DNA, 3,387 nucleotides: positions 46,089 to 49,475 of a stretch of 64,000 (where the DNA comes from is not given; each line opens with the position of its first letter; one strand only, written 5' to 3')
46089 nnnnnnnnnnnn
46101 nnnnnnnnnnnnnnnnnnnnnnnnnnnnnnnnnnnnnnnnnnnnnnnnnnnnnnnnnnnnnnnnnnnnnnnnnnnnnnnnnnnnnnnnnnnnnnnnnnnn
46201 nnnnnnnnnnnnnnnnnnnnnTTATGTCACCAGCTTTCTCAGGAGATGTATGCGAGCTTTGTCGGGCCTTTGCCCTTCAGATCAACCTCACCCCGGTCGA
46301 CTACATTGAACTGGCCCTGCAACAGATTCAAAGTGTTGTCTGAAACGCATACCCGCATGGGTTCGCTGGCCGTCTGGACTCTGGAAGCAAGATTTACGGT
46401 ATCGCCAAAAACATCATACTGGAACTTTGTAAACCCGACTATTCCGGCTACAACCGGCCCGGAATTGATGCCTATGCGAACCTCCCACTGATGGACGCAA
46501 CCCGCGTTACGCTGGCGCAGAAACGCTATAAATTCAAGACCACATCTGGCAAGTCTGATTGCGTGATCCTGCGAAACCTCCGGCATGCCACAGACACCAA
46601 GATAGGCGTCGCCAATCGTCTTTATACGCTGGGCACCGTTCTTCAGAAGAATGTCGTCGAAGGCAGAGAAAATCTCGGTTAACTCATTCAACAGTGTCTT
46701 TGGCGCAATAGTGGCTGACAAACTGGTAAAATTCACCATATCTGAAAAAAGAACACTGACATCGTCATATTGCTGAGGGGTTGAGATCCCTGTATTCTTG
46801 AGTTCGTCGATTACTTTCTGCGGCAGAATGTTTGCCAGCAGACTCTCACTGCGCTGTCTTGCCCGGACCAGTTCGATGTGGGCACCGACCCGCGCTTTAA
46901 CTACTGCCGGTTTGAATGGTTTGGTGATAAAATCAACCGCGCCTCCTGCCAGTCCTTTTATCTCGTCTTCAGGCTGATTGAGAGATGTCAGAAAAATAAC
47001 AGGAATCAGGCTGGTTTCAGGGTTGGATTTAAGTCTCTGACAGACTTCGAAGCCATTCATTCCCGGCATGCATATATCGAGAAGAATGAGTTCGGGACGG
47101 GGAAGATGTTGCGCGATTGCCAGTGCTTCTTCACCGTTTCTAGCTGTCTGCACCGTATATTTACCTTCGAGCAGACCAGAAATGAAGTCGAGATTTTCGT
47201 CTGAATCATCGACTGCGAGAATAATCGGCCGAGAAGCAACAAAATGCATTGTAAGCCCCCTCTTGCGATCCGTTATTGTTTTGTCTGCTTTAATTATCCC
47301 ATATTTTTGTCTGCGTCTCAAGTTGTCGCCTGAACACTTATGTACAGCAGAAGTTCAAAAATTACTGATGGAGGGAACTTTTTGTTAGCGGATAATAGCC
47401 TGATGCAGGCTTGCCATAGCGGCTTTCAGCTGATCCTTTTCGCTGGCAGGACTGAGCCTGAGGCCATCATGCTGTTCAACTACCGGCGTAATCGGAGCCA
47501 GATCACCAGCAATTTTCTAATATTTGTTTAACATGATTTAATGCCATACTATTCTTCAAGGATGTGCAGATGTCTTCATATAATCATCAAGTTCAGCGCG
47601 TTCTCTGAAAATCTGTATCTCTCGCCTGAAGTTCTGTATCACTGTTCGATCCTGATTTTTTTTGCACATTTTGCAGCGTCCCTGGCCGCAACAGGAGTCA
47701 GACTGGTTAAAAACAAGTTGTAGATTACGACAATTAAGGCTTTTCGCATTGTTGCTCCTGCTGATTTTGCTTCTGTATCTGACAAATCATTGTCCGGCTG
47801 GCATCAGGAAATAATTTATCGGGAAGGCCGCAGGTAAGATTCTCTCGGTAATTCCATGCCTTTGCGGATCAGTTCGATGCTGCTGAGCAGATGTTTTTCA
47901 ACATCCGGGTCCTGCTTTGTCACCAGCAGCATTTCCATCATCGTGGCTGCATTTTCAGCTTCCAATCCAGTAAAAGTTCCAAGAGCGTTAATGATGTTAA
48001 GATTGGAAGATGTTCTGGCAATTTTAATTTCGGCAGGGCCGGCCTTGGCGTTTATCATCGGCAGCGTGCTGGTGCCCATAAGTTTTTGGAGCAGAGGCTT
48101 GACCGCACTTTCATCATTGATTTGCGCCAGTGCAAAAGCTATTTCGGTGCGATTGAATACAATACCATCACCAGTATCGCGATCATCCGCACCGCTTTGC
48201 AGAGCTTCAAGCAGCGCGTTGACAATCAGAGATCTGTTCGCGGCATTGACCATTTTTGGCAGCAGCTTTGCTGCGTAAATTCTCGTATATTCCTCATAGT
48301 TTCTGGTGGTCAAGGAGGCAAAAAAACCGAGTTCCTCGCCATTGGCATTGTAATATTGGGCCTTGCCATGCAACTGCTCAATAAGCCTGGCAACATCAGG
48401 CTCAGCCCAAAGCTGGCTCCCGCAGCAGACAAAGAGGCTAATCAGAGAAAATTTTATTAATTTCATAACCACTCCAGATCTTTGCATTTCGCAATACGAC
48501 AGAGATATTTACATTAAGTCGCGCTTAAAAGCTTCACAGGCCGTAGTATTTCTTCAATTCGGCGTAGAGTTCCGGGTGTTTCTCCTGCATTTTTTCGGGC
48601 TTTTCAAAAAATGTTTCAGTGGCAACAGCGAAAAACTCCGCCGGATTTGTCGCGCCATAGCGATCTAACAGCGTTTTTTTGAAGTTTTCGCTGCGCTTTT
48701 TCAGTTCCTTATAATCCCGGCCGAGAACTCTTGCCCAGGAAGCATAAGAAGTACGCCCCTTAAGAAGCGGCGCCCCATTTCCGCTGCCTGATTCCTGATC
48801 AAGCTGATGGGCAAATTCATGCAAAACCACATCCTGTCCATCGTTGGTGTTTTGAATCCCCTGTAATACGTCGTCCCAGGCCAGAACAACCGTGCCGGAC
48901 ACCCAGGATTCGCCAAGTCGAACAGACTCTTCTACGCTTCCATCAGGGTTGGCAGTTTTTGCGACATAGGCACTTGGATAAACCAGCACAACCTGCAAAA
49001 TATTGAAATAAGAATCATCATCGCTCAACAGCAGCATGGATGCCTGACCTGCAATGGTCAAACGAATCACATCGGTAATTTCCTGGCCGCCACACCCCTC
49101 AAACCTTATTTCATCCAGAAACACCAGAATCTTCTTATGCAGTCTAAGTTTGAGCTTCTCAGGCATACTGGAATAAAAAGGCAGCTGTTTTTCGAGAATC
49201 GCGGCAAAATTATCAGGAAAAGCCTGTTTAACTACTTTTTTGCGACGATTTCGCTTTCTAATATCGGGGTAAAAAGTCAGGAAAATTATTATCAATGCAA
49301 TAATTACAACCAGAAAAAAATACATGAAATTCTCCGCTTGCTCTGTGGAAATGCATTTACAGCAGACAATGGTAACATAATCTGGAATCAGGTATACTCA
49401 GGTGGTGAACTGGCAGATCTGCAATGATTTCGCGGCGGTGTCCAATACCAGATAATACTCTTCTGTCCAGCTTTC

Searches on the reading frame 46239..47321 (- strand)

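Call 44: search_protein_families(library=pfam, proteins=[window:46239-47321:-], max_evalue=0.00001)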
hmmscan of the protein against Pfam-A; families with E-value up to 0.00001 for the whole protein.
window:46239-47321:- (360 aa): 2 families
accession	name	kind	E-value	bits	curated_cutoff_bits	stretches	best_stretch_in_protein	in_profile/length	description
PF00211.25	Guanylate_cyc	-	1.3e-51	175.2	21.9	1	182-356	3-178/183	Adenylate and Guanylate cyclase catalytic domain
PF00072.30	Response_reg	-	1.6e-24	86.7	30.2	1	34-145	1-110/111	Response regulator receiver domain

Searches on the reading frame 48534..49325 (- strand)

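Call 44: search_protein_families(library=pfam, proteins=[window:48534-49325:-], max_evalue=0.00001)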
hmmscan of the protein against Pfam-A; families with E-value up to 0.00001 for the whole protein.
window:48534-49325:- (263 aa): 1 family
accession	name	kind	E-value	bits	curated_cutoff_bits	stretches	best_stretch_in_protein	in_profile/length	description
PF06167.18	Peptidase_M90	-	2e-81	273.6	26.2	1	24-261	3-242/243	Glucose-regulated metallo-peptidase M90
